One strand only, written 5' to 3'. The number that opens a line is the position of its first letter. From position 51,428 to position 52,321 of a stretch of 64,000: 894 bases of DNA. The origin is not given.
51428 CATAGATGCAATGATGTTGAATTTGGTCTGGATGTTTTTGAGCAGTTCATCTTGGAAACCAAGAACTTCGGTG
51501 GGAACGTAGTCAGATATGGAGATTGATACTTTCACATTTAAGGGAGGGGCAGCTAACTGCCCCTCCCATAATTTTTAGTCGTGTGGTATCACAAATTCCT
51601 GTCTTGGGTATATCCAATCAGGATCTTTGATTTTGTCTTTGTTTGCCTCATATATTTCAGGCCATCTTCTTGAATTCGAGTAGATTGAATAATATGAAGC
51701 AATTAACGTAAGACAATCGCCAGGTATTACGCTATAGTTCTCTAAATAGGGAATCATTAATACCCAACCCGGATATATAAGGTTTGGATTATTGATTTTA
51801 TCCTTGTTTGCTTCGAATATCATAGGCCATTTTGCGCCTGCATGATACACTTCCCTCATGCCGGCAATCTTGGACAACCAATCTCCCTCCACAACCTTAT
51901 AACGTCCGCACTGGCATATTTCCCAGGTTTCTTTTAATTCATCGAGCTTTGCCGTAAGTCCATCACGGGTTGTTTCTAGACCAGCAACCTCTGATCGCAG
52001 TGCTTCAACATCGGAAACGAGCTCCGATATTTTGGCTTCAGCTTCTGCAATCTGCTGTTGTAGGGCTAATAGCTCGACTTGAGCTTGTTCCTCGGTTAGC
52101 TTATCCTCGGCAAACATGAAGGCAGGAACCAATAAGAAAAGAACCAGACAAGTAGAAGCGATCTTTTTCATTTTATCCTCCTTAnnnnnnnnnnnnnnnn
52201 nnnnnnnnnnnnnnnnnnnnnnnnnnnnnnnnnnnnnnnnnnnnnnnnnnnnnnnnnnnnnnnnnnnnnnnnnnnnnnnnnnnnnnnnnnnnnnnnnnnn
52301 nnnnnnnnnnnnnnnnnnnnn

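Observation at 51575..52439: Lpp (Braun lipoprotein)-like coiled-coil lipoprotein adjacent to a coiled-coil double-LysM protein: candidate OM-peptidoglycan tether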

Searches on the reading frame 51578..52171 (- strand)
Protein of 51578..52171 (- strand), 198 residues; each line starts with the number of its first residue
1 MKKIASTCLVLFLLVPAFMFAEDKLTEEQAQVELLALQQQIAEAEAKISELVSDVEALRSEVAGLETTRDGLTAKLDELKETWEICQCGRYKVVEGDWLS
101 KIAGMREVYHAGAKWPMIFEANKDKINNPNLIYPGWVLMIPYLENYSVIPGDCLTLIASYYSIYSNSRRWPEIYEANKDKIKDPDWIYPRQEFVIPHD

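Call 3: search_protein_families(library=pfam, proteins=[window:51578-52171:-], max_evalue=10)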
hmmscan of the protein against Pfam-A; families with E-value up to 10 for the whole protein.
seq(198 aa): 24 families
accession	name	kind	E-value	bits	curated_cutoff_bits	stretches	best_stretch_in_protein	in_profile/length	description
PF01476.26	LysM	-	5e-12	46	20.9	2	91-141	1-43/43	LysM domain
PF25450.1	Rab11-FIP3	-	0.0019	18.9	31.9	1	27-82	49-104/125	Rab11-FIP3-like domain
PF06005.17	ZapB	-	0.007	17.3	31.5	1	40-82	5-47/71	Cell division protein ZapB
PF04977.20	DivIC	-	0.0086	16.3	28.9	1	31-68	16-53/80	Septum formation initiator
PF06810.17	Phage_scaffold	-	0.0094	16.4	35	1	28-80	37-94/170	Phage capsid assembly scaffolding protein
PF16471.10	JIP_LZII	-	0.014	16.1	30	1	46-81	33-68/71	JNK-interacting protein leucine zipper II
PF05622.17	HOOK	-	0.017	14.3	35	1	22-80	24-80/514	HOOK protein coiled-coil region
PF15960.10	DUF4763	-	0.021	14.5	30.1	1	25-83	85-143/236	Domain of unknown function (DUF4763)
PF11559.13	ADIP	-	0.031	14.8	34.3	1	22-82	49-109/151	Afadin- and alpha -actinin-Binding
PF04849.18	HAP1_N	-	0.031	13.9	33.9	1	27-83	231-287/307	HAP1 N-terminal conserved region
PF05667.16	CCDC22_CC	-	0.034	13.7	39.2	1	26-83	206-263/477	CCDC22 protein coiled-coil region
PF17383.7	kleA_kleC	-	0.037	14.8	25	1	23-63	10-48/76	Uncharacterized KorC regulated protein A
PF23991.1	DUF7310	-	0.038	14.9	40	1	28-71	26-69/83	Coiled-coil region of unknown function (DUF7310)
PF10805.13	DUF2730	-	0.046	14.3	24.9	1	21-70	45-94/102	Protein of unknown function (DUF2730)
PF10473.14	CENP-F_leu_zip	-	0.055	14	34.5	1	34-80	26-72/140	Leucine-rich repeats of kinetochore protein Cenp-F/LEK1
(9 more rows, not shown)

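Call 4: search_protein_families(library=ncbifam, proteins=[window:51578-52171:-], max_evalue=10)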
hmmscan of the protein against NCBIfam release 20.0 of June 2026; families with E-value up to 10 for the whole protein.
seq(198 aa): 26 families (the best 25 are shown)
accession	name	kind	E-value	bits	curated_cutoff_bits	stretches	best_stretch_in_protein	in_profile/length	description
NF033163.1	lipo_LipL71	equivalog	2.4e-28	99.4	600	2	149-196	412-459/471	lipoprotein LipL71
NF008399.0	PRK11198.1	equivalog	2.1e-25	89.9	134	2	74-142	81-147/149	peptidoglycan-binding protein LysM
NF046106.1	ResusProRpf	equivalog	3.5e-09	36.6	180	2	26-141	156-256/258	resuscitation-promoting factor Rpf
TIGR02899.1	spore_safA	subfamily_domain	2.1e-07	30.7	67.85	2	117-141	20-43/44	SafA/ExsA family spore coat assembly protein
NF045487.1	ASRP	equivalog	0.00045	19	300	1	25-81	179-239/593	archaea-specific SMC-related protein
TIGR04211.1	SH3_and_anchor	equivalog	0.0019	17.9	65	1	27-81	61-115/198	TIGR04211 family SH3 domain-containing protein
TIGR04523.1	Mplasa_alph_rch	subfamily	0.0046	14.9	270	1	29-78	318-367/745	helix-rich protein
TIGR02168.1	SMC_prok_B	equivalog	0.013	13.3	567.35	1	29-81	250-721/1181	chromosome segregation protein SMC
TIGR02169.1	SMC_prok_A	equivalog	0.015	13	729.4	1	29-80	418-903/1165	chromosome segregation protein SMC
NF046104.1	PptglHdxlasePcsB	equivalog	0.016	14.4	450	1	32-81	25-74/400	peptidoglycan hydrolase PcsB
NF052504.1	sll1863_fam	domain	0.017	15.3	35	1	27-82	6-62/93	sll1863 family stress response protein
NF012230.0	LWXIA_domain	equivalog_domain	0.027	14.6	33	0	90-105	4-19/74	LWXIA domain-containing protein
NF041035.1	Rad50_Halo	equivalog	0.032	12.6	1000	1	36-84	241-289/883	DNA double-strand break repair ATPase Rad50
NF006542.0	PRK09039.1-1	equivalog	0.051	12.5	388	1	26-80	103-157/627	peptidoglycan -binding protein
TIGR03185.1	DNA_S_dndD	equivalog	0.066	11.7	245.85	1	29-84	402-459/650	DNA sulfur modification protein DndD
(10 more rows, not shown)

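Call 8: find_homologous_proteins(query=window:51578-52171:-, max_evalue=0.00001)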
Query seq(198 aa) (198 aa): 339 proteins with E <= 0.00001 among 551 candidates; the best 120 are listed.
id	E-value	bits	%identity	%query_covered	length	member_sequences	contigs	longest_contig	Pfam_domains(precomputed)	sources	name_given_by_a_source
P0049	2.2e-124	431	96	100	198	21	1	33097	PF01476.27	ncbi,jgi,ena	ncbi:MAG: LysM peptidoglycan-binding domain-containing protein [bacterium]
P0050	9.4e-115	399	89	100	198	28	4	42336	PF01476.27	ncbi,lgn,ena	-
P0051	6.2e-114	396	88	100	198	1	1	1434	PF01476.27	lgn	-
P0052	1.1e-110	386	85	100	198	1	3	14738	PF01476.27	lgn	-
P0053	3.3e-110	384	85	100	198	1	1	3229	PF01476.27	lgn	-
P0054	2.7e-109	381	85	100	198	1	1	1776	PF01476.27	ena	-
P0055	6.0e-109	380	84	100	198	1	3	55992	PF01476.27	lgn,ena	-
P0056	2.7e-107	375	81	100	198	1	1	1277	PF01476.27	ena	-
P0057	1.3e-106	373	82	100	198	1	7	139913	PF01476.27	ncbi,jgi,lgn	jgi:nucleoid-associated protein YgaU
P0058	2.8e-106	371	80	100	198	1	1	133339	PF01476.27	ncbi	ncbi:MAG: LysM peptidoglycan-binding domain-containing protein [bacterium]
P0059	2.9e-103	362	78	100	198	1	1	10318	PF01476.27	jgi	jgi:nucleoid-associated protein YgaU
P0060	4.5e-103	361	80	100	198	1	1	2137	PF01476.27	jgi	jgi:nucleoid-associated protein YgaU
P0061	5.8e-103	361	79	100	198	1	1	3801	PF01476.27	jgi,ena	-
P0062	4.2e-102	358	78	100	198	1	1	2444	PF01476.27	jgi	jgi:nucleoid-associated protein YgaU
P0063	1.8e-99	349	79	100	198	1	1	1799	PF01476.27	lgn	-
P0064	4.1e-99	348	78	100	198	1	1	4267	PF01476.27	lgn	-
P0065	4.6e-99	348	78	100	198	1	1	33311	PF01476.27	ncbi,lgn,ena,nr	ncbi:LysM peptidoglycan-binding domain-containing protein [candidate division WOR-3 bacterium]|nr:Ly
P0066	5.1e-99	348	78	100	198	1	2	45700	PF01476.27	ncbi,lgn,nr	ncbi:LysM peptidoglycan-binding domain-containing protein [candidate division WOR-3 bacterium]|nr:Ly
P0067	1.3e-98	346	78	100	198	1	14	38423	PF01476.27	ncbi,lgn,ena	ncbi:MAG: LysM peptidoglycan-binding domain-containing protein [bacterium]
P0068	1.6e-98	346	78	100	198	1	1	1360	PF01476.27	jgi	-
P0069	2.2e-98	346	78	100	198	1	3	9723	PF01476.27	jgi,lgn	-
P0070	2.3e-98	346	77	100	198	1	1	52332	PF01476.27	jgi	-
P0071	2.4e-98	346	78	100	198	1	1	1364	PF01476.27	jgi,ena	-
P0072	2.8e-98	345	78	100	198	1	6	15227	PF01476.27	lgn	-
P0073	3.3e-98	345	78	100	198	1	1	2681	PF01476.27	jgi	-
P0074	3.7e-98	345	78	100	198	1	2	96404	PF01476.27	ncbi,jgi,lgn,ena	-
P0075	4.6e-98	345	77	100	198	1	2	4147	PF01476.27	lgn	-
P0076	6.5e-98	344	77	100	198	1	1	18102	PF01476.27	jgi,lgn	jgi:nucleoid-associated protein YgaU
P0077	7.1e-98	344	77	100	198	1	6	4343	PF01476.27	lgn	-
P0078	7.6e-98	344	77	100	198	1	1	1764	PF01476.27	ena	-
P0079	8.5e-98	344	77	100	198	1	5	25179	PF01476.27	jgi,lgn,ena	jgi:nucleoid-associated protein YgaU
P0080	9.5e-98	344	77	100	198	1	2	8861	PF01476.27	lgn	-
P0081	1.0e-97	344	76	100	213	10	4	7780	PF01476.27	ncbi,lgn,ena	-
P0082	2.1e-97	343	77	100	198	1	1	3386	PF01476.27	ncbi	ncbi:hypothetical protein ES703_64795 [subsurface metagenome]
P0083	2.2e-97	342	77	100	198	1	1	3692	PF01476.27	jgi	jgi:nucleoid-associated protein YgaU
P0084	3.9e-97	342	77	100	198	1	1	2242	PF01476.27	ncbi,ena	-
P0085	4.8e-97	341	77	100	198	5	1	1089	PF01476.27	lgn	-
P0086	1.2e-96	340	76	100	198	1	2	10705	PF01476.27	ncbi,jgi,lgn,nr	ncbi:MAG: LysM peptidoglycan-binding domain-containing protein [Candidatus Stahlbacteria bacterium]|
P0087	1.4e-96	340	76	100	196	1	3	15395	PF01476.27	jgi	jgi:nucleoid-associated protein YgaU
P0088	3.7e-96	338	75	100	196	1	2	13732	PF01476.27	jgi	jgi:nucleoid-associated protein YgaU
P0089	2.0e-95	336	74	100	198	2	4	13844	PF01476.27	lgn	-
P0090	6.2e-95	334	76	99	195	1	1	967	PF01476.27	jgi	jgi:nucleoid-associated protein YgaU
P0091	1.5e-94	333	74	100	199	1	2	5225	PF01476.27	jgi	jgi:nucleoid-associated protein YgaU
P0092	8.9e-94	331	75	100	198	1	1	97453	PF01476.27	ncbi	-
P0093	8.7e-93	327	74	100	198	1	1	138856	PF01476.27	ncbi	-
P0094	2.9e-92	326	71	100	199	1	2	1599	PF01476.27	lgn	-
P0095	1.9e-91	323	72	100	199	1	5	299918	PF01476.27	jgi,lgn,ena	-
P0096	2.2e-91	323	72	100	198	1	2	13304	PF01476.27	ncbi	-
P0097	1.7e-89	317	71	100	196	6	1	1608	PF01476.27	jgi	-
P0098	2.5e-89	316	72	100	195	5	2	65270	PF01476.27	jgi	-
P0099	7.6e-89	315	72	99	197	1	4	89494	PF01476.27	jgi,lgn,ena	-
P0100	2.0e-88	313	71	99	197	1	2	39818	PF01476.27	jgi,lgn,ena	-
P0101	2.6e-88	313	69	100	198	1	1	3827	PF01476.27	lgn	-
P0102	2.9e-88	313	71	100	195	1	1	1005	PF23991.2,PF01476.27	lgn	-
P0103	1.5e-87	310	70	100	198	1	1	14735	PF01476.27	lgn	-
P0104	8.7e-87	308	68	100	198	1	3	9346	PF01476.27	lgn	-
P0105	1.8e-86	307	70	100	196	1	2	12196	PF01476.27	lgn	-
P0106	2.3e-86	306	68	100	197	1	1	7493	PF01476.27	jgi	jgi:nucleoid-associated protein YgaU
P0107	2.6e-86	306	69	99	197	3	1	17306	PF01476.27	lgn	-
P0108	3.2e-86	306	67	100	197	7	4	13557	PF01476.27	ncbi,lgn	-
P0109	4.2e-86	306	70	100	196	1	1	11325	PF01476.27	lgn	-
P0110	5.1e-86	305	70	100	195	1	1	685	PF01476.27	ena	-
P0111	8.1e-86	305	66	100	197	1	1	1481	PF01476.27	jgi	jgi:nucleoid-associated protein YgaU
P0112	9.7e-86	304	68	96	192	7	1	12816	PF01476.27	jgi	-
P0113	1.5e-85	304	68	100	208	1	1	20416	PF01476.27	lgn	-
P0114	2.1e-85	303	69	100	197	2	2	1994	PF01476.27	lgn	-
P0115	2.6e-85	303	66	99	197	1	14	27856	PF14362.12,PF01476.27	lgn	-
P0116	5.1e-85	302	68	100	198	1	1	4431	PF01476.27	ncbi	-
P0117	5.7e-85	302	68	99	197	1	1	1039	PF01476.27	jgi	-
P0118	6.9e-85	302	70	100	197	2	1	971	PF01476.27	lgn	-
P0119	1.3e-84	301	68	99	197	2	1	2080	PF01476.27,PF04977.21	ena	-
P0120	1.4e-84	301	68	99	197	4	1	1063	PF01476.27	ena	-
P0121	1.8e-84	300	67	100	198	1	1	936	PF01476.27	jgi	jgi:nucleoid-associated protein YgaU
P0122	4.7e-84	299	65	99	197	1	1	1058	PF01476.27,PF23649.2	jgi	-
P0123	1.1e-83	298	68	99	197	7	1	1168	PF01476.27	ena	-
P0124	2.7e-83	296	69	100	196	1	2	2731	PF01476.27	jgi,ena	-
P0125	2.8e-83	296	65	100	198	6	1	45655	PF01476.27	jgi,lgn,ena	-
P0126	4.1e-83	296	66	100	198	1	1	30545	PF01476.27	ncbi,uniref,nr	ncbi:hypothetical protein A2Y85_06505 [candidate division WOR-3 bacterium RBG_13_43_14]|uniref:LysM 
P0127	4.5e-83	296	66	100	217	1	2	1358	PF01476.27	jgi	jgi:nucleoid-associated protein YgaU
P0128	1.1e-82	295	65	100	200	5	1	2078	PF01476.27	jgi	jgi:nucleoid-associated protein YgaU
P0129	1.2e-82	294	67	100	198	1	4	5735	PF01476.27,PF04977.21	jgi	jgi:nucleoid-associated protein YgaU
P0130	2.7e-82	293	66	99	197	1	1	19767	PF01476.27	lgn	-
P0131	3.8e-82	293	68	100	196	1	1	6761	PF01476.27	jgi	jgi:nucleoid-associated protein YgaU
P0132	4.0e-82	293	66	99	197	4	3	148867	PF01476.27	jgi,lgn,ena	-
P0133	5.0e-82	292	67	92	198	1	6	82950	PF01476.27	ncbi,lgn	ncbi:MAG: LysM peptidoglycan-binding domain-containing protein [candidate division WOR-3 bacterium]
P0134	5.1e-82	292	63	99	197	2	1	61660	PF01476.27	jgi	jgi:nucleoid-associated protein YgaU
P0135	5.2e-82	292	63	100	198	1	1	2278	PF25450.2,PF01476.27,PF23649.2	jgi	jgi:nucleoid-associated protein YgaU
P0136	8.4e-82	292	68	100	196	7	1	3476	PF01476.27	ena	-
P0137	9.8e-82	291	64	99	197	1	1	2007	PF01476.27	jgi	jgi:nucleoid-associated protein YgaU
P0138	1.5e-81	291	64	100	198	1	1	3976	PF01476.27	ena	-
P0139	4.0e-81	289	66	97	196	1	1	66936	PF01476.27,PF23649.2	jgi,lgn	-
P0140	5.0e-81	289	64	100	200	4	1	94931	PF01476.27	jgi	jgi:nucleoid-associated protein YgaU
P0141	6.7e-81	289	65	99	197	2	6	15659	PF01476.27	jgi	jgi:nucleoid-associated protein YgaU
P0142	8.9e-81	288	65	100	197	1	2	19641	PF01476.27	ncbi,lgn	ncbi:MAG: LysM peptidoglycan-binding domain-containing protein [candidate division WOR-3 bacterium]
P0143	1.6e-80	287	65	100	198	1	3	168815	PF01476.27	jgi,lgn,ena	-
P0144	2.2e-80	287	62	100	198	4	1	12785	PF01476.27,PF23649.2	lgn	-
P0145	2.3e-80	287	64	100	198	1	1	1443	PF01476.27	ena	-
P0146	2.7e-80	287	64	100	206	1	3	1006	PF01476.27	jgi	-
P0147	3.1e-80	286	64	100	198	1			PF01476.27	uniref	uniref:LysM peptidoglycan-binding domain-containing protein n=1 Tax=candidate division WOR-3 bacteri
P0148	3.2e-80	286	65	100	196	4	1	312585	PF25450.2,PF01476.27,PF00038.27,PF23649.2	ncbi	-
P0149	3.5e-80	286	65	100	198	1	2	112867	PF01476.27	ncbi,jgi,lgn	-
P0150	3.9e-80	286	62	100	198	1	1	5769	PF01476.27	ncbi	-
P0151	4.3e-80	286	65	100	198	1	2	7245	PF01476.27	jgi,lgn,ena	-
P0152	4.5e-80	286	64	100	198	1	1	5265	PF01476.27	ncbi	-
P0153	5.1e-80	286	70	93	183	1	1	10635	PF01476.27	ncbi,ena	-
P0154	5.4e-80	286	63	100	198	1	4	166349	PF25450.2,PF01476.27,PF23649.2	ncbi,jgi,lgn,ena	ncbi:MAG TPA: LysM peptidoglycan-binding domain-containing protein [bacterium]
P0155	6.7e-80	285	64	100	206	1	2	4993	PF01476.27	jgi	jgi:nucleoid-associated protein YgaU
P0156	7.6e-80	285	64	100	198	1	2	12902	PF01476.27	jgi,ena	-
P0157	8.2e-80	285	63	100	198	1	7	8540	PF01476.27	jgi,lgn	jgi:nucleoid-associated protein YgaU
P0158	9.5e-80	285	64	99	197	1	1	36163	PF01476.27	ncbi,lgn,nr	ncbi:LysM peptidoglycan-binding domain-containing protein [candidate division WOR-3 bacterium]|nr:Ly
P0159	1.3e-79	284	67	89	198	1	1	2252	PF25450.2,PF23991.2,PF01476.27,PF23649.2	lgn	-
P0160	2.2e-79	284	63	100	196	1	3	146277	PF01476.27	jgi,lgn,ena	-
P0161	3.3e-79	283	64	100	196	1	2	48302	PF01476.27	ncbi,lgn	ncbi:MAG: LysM peptidoglycan-binding domain-containing protein [candidate division WOR-3 bacterium]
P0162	3.3e-79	283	64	100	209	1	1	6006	PF01476.27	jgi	jgi:nucleoid-associated protein YgaU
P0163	3.6e-79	283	65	100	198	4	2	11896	PF01476.27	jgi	jgi:nucleoid-associated protein YgaU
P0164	3.6e-79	283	63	100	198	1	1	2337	PF01476.27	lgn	-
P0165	3.9e-79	283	63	100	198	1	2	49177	PF01476.27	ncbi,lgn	-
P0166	4.0e-79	283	62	100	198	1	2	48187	PF01476.27,PF04977.21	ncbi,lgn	-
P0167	4.2e-79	283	65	100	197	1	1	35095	PF01476.27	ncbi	-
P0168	8.0e-79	282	63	99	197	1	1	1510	PF01476.27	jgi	jgi:nucleoid-associated protein YgaU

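Call 11: find_related_loci(query=A2, collection=genome_contigs, flank=4000)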
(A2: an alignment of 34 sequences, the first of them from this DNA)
Query A2 (198 aa) in genome_contigs; peptide patterns used: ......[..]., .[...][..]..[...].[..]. (x = any residue, [..] = any of these).
298 stretches matched a pattern; 188 encode a relative of the query (tblastn E <= 1e-3); the best 80 are kept; 80 distinct loci.
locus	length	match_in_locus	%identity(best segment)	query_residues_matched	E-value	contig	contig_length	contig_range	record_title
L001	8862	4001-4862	97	1-198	4e-130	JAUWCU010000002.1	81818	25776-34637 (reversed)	MAG: Candidatus Stahlbacteria bacterium isolate CSMAG_2146 CSMAG_2146_k141_2013635_length_81818_cov_14.1452, whole genom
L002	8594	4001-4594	96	1-198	4e-129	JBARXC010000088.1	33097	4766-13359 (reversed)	MAG: bacterium isolate MFD12922_ilm_asm_bin33 k127_5819, whole genome shotgun sequence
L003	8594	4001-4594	90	1-198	2e-121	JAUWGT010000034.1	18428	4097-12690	MAG: Candidatus Stahlbacteria bacterium isolate CSMAG_2249 CSMAG_2249_k141_445982_length_18428_cov_12.0000, whole genome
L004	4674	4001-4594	88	1-198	5e-120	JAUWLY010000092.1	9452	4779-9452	MAG: Candidatus Stahlbacteria bacterium isolate CSMAG_2384 CSMAG_2384_k141_1221074_length_9452_cov_6.9883, whole genome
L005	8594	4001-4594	89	1-198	2e-119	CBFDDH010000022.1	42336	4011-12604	MAG TPA_asm: uncultured bacterium isolate SRR26215679_binner123_Refined_94 genome assembly, contig: ERZ25073473.235, who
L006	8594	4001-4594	82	1-198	8e-112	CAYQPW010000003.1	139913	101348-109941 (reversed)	MAG TPA_asm: uncultured bacterium isolate SRP214966_co6_155 genome assembly, contig: NODE_16_length_139913_cov_14.773628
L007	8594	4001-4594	80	1-198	2e-111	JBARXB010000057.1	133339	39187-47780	MAG: bacterium isolate MFD12922_ilm_asm_bin34 k127_75839, whole genome shotgun sequence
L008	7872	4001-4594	76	1-198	4e-103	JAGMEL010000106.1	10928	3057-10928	MAG: candidate division WOR-3 bacterium isolate RS_18_8 ZL530.bin.8.fa_106, whole genome shotgun sequence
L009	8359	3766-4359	76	1-198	8e-102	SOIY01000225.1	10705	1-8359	MAG: Candidatus Stahlbacteria bacterium isolate E29_bin50 NODE_1999_length_10705_cov_33.842254, whole genome shotgun seq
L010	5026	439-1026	70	1-198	1e-91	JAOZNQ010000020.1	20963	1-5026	MAG: bacterium isolate GMC4.concoct.256_sub GMC4_2336_length_20963_cov_7.527741, whole genome shotgun sequence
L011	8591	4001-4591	67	1-198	2e-90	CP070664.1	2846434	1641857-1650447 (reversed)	MAG: candidate division WOR-3 bacterium isolate bin77 chromosome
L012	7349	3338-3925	68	1-198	9e-89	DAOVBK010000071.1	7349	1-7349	MAG TPA_asm: Candidatus Stahlbacteria bacterium isolate CSMAG_1003 CSMAG_1003_k141_6744577_length_7349_cov_6.9792, whole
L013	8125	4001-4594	66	1-198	2e-88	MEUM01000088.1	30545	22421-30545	MAG: candidate division WOR-3 bacterium RBG_13_43_14 RBG_13_scaffold_2962, whole genome shotgun sequence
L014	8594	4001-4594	65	1-198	3e-86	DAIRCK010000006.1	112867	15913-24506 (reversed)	MAG TPA_asm: bacterium isolate CTOTU1359 NODE_22_length_112867_cov_6.951326, whole genome shotgun sequence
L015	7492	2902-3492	64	1-197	1e-85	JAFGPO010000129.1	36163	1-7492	MAG: candidate division WOR-3 bacterium isolate Zod_Metabat.699 k87_11638394, whole genome shotgun sequence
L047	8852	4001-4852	46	1-197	4e-46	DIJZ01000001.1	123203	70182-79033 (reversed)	MAG TPA_asm: candidate division WOR-3 bacterium UBA5631 UBA5631_contig_45122, whole genome shotgun sequence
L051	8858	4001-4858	45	1-197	2e-45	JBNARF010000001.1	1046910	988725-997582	MAG: Candidatus Hydrothermia bacterium isolate Kamch4316-2DMB-08 bin10.fa-1, whole genome shotgun sequence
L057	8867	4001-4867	46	1-197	3e-43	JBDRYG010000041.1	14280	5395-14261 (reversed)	MAG: candidate division WOR-3 bacterium isolate GXS_202007_bins_41 GXS_202007_bins_41_scaffold_41, whole genome shotgun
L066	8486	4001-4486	40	33-197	3e-35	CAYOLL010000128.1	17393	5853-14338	MAG TPA_asm: uncultured Gemmatimonadota bacterium isolate binchicken_co186_292 genome assembly, contig: NODE_3976_length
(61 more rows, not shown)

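Call 30: predict_structure(alignment_id=A2)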
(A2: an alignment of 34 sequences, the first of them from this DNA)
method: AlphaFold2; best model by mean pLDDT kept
length: 198 residues; sequences in the alignment: 34
mean_pLDDT: 71.5   pTM: 0.43
mean pLDDT of the five models: 71.5, 68.5, 67.6, 64.2, 58.0
residues with pLDDT >= 90: 42; 70-90: 77; 50-70: 48; < 50: 31
segments of 3 or more residues with pLDDT < 50: 1-3, 16-24, 153-167
pLDDT, mean of each block of 10 residues (from residue 1): 54 50 61 87 92 94 95 92 76 70 57 60 77 77 71 43 47 81 71 74
secondary structure, 60 per line:
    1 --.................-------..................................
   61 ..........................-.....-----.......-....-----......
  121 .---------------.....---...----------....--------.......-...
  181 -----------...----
elements in order: H3-19 H27-86 E88-92 H98-104 H106-109 H115-121 E137-141 E145-147 H158-161 H170-176 E192-194

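Call 31: find_encoding_contigs(protein=window:51578-52171:-, flank=10000, max_places=2)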
Protein window:51578-52171:- (198 aa): no gene with exactly this product is on record in the collection.
